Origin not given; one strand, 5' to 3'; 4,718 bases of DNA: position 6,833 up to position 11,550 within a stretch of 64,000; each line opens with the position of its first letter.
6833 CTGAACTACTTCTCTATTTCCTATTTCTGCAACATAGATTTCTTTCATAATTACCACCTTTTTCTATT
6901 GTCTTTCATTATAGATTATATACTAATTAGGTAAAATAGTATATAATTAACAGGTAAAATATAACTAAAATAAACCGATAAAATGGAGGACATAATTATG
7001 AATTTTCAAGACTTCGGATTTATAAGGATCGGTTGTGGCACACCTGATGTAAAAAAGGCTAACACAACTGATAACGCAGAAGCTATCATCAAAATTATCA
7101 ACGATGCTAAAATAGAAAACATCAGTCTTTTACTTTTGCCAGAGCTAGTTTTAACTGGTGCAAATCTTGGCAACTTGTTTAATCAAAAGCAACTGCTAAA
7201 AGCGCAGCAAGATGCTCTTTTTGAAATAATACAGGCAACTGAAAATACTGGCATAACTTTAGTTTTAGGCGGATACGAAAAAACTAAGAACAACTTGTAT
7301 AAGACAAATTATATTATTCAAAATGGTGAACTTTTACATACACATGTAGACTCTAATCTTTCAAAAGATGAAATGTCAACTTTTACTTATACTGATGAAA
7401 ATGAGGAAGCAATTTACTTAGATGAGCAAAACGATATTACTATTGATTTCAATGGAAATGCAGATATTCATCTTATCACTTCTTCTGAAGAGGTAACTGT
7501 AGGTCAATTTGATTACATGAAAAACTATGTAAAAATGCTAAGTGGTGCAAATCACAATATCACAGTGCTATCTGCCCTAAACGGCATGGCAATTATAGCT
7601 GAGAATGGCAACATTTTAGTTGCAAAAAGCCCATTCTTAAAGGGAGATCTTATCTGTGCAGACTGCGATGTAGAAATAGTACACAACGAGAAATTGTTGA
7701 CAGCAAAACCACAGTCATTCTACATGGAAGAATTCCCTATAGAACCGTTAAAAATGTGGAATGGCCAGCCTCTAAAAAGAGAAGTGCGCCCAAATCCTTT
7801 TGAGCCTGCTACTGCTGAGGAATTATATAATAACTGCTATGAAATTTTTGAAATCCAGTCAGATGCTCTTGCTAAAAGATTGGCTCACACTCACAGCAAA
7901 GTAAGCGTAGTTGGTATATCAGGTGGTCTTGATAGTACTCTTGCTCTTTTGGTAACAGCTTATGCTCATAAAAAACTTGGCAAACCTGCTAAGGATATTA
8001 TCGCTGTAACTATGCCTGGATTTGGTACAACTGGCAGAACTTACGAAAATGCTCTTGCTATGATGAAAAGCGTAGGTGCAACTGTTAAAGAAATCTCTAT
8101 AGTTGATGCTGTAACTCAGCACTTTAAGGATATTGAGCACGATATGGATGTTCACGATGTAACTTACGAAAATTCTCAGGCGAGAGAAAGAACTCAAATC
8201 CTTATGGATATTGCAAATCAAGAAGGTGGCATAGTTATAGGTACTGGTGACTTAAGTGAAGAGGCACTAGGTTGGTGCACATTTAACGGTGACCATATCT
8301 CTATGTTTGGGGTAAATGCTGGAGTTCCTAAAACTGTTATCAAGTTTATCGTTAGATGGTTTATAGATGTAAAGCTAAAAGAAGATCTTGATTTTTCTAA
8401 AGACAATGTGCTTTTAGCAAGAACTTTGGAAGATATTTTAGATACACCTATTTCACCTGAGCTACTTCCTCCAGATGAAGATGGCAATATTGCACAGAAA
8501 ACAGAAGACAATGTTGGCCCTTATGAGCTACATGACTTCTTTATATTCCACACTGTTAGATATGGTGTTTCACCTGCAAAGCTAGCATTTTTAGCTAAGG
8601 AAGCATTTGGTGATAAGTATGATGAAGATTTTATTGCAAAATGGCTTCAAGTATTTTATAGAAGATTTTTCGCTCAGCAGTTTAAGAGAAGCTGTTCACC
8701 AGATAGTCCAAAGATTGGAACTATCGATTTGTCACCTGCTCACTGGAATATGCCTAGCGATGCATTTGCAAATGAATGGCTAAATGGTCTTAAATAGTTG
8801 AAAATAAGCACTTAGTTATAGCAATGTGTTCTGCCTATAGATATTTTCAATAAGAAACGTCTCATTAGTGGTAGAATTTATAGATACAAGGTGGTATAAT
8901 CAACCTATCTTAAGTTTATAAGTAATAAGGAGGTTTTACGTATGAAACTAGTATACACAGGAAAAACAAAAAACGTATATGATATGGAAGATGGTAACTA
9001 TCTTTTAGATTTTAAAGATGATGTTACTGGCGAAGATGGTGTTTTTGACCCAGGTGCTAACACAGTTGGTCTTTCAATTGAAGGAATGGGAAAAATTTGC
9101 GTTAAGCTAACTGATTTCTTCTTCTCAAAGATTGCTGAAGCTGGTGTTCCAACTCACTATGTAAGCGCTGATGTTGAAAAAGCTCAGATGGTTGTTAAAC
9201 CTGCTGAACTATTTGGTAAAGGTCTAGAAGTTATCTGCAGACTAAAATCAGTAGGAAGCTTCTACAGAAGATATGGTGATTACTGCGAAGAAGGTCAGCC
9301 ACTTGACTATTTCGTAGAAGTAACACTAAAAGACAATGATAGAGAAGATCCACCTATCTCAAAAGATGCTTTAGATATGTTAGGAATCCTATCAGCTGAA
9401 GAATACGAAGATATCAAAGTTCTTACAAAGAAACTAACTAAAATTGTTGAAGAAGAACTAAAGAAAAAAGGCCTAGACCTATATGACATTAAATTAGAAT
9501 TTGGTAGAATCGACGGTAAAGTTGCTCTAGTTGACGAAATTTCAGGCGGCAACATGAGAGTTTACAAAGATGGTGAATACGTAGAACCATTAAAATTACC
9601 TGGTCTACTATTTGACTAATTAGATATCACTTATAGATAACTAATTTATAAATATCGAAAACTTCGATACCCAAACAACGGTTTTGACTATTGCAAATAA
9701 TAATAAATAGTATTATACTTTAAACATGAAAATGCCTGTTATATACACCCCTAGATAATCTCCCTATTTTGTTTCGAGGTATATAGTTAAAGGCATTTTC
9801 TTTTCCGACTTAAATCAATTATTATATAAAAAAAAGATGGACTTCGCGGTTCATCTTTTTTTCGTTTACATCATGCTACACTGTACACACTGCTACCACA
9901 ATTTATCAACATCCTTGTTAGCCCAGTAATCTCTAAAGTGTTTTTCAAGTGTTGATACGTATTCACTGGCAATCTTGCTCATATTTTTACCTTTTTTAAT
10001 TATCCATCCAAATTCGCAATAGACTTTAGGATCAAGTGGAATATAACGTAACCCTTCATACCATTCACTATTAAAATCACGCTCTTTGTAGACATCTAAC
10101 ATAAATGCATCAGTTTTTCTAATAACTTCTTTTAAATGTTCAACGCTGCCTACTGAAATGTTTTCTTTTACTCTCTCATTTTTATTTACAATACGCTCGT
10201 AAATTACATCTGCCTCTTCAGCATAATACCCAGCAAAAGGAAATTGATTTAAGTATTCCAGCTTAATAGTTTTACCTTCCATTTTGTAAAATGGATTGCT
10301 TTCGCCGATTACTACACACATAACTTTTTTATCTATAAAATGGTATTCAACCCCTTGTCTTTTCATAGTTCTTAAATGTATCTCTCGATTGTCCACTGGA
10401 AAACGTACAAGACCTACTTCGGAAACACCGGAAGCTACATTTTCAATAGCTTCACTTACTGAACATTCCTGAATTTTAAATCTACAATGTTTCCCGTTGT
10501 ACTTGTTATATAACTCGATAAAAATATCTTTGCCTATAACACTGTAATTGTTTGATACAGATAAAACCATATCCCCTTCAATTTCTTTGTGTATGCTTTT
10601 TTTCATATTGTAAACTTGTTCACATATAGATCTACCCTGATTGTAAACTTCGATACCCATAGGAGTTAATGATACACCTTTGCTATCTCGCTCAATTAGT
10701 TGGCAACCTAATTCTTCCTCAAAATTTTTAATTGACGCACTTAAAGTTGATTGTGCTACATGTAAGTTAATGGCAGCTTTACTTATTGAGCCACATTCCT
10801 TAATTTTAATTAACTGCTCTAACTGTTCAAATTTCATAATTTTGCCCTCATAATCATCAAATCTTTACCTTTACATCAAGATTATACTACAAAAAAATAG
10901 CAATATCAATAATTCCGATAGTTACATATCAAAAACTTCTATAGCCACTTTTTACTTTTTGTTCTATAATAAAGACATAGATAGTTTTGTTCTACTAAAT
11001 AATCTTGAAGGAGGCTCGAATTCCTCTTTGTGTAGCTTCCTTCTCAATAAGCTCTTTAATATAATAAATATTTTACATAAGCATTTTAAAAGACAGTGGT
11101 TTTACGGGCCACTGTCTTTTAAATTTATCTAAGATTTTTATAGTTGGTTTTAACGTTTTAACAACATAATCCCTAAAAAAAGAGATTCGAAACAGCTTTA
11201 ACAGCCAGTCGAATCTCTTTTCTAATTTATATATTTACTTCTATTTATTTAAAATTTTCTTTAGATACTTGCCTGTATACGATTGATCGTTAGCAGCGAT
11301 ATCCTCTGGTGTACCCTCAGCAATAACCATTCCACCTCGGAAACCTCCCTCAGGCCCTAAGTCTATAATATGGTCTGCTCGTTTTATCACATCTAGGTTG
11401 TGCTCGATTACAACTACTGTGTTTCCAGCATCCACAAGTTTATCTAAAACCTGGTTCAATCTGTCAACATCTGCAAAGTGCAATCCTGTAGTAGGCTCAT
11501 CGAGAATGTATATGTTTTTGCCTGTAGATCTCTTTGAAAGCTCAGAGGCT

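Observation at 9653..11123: LysR gene bracketed by two ORF-less transcripts that share one operator (GcvA/GcvB-like sRNA regulon)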

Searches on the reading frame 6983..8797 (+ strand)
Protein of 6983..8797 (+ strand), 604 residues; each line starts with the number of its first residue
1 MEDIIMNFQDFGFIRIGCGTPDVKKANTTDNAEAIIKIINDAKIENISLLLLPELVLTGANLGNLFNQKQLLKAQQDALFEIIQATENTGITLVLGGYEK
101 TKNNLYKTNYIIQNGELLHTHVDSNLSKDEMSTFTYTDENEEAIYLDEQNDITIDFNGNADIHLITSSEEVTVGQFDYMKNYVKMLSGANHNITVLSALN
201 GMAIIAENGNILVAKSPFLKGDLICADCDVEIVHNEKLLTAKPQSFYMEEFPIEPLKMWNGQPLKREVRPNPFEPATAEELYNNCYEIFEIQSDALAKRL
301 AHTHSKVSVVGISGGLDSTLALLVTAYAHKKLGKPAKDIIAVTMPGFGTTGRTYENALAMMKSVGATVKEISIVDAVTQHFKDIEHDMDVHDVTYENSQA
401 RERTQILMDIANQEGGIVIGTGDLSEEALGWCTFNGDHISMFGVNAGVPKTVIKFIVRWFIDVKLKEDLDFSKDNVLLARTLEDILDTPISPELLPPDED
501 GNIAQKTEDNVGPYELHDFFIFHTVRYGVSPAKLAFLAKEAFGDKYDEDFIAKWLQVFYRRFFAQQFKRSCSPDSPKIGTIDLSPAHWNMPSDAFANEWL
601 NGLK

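Call 6: search_protein_families(library=ncbifam, proteins=[window:6983-8797:+])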
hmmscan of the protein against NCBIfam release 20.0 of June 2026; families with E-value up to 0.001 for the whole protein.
window:6983-8797:+ (604 aa): 7 families
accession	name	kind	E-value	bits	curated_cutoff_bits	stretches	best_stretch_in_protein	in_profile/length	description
NF002730.0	PRK02628.1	equivalog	4.4e-173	577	473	2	182-603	230-670/677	NAD(+) synthase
NF010588.0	PRK13981.1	equivalog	2e-40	138.7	479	2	278-579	258-526/546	NAD+ synthase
NF010587.0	PRK13980.1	equivalog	3.5e-24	85.4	255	1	284-438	10-156/267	NAD+ synthase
TIGR00552.1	nadE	equivalog_domain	7e-24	84.4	63.65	1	294-452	11-166/251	NAD(+) synthase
NF001979.1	PRK00768.1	equivalog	5e-15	55.7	250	1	293-437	25-174/266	NAD(+) synthase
NF002048.0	PRK00876.1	subfamily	3.9e-05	22.6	313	1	278-376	9-103/330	NAD(+) synthase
TIGR00268.2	TIGR00268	equivalog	0.00022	20.6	150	1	295-382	5-85/259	ATP-dependent sacrificial sulfur transferase LarE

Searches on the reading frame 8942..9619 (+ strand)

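Call 6: search_protein_families(library=ncbifam, proteins=[window:8942-9619:+])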
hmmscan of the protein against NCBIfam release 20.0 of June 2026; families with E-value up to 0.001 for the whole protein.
window:8942-9619:+ (225 aa): 4 families
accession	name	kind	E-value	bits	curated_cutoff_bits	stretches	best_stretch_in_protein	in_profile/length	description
TIGR00081.1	purC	equivalog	5.7e-33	114.5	189.9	1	4-214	8-220/279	phosphoribosylaminoimidazolesuccinocarboxamide synthase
NF009251.0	PRK12607.1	equivalog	8.3e-13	47.9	371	1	3-203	18-221/315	phosphoribosylaminoimidazolesuccinocarboxamide synthase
NF010564.0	PRK13959.1-1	subfamily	2.9e-11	43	459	1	1-189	1-202/294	phosphoribosylaminoimidazolesuccinocarboxamide synthase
NF010568.0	PRK13961.1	equivalog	1.2e-09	37.9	251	1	2-95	14-99/297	phosphoribosylaminoimidazolesuccinocarboxamide synthase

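Call 7: search_protein_families(library=pfam, proteins=[window:8942-9619:+])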
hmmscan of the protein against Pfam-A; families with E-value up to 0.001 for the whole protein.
window:8942-9619:+ (225 aa): 1 family
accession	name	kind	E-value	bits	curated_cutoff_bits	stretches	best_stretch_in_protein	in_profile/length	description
PF01259.24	SAICAR_synt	-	1.2e-37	130.4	20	1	4-213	2-202/233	SAICAR synthetase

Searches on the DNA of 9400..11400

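Call 3: search_rna_families(source=window, start=9400, end=11400, threshold=evalue, max_evalue=10, show_alignments=3)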
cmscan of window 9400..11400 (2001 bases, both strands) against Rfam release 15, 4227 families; matches with E-value up to 10: 12.
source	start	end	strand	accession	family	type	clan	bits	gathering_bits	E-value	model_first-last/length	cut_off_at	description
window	9820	9873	-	RF01776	RatA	Gene; antitoxin;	-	22.8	49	5.9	1-91/91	no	RNA anti-toxin A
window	11075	11131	+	RF00994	mir-1255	Gene; miRNA;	-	20.4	63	0.52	1-67/67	no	mir-1255 microRNA precursor family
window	11178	11221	+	RF00955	mir-1829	Gene; miRNA;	-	20.3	60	1.1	1-58/58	no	mir-1829 microRNA precursor family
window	11058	11127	+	RF02363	Yfr11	Gene; sRNA;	-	19.4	44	5.7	1-144/144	no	Cyanobacterial functional RNA 11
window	11175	11250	-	RF02363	Yfr11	Gene; sRNA;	-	19.3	44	6.1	1-144/144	no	Cyanobacterial functional RNA 11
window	9991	10067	-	RF02439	SpF56_sRNA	Gene; sRNA;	-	19.3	80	8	1-99/99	no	Streptococcus sRNA SpF56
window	10826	10860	-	RF00268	snoZ7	Gene; snRNA; snoRNA; CD-box;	CL00057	17.3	43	9.9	1-78/78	no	Small nucleolar RNA snoZ7/snoR77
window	11043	11128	+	RF00558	L20_leader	Cis-reg; leader;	-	16.6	58.7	5.1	1-127/127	no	Ribosomal protein L20 leader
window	10555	10611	-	RF00287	SNORD44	Gene; snRNA; snoRNA; CD-box;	CL00060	15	40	9.5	1-61/61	no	Small nucleolar RNA SNORD44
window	9826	9947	-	RF02376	antisense_SR1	Gene; sRNA;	-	14.2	45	8.8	1-210/210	no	SR1 sRNA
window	10431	10474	-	RF02470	Ms_IGR-8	Gene; sRNA;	-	14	44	7.5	1-63/63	no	Mycobacterium sRNA Ms_IGR-8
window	11086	11121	+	RF02637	EF0408_EF0409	Gene; sRNA;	-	11.7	440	4.6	374-408/412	no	Enterococcus sRNA EF0408_EF0409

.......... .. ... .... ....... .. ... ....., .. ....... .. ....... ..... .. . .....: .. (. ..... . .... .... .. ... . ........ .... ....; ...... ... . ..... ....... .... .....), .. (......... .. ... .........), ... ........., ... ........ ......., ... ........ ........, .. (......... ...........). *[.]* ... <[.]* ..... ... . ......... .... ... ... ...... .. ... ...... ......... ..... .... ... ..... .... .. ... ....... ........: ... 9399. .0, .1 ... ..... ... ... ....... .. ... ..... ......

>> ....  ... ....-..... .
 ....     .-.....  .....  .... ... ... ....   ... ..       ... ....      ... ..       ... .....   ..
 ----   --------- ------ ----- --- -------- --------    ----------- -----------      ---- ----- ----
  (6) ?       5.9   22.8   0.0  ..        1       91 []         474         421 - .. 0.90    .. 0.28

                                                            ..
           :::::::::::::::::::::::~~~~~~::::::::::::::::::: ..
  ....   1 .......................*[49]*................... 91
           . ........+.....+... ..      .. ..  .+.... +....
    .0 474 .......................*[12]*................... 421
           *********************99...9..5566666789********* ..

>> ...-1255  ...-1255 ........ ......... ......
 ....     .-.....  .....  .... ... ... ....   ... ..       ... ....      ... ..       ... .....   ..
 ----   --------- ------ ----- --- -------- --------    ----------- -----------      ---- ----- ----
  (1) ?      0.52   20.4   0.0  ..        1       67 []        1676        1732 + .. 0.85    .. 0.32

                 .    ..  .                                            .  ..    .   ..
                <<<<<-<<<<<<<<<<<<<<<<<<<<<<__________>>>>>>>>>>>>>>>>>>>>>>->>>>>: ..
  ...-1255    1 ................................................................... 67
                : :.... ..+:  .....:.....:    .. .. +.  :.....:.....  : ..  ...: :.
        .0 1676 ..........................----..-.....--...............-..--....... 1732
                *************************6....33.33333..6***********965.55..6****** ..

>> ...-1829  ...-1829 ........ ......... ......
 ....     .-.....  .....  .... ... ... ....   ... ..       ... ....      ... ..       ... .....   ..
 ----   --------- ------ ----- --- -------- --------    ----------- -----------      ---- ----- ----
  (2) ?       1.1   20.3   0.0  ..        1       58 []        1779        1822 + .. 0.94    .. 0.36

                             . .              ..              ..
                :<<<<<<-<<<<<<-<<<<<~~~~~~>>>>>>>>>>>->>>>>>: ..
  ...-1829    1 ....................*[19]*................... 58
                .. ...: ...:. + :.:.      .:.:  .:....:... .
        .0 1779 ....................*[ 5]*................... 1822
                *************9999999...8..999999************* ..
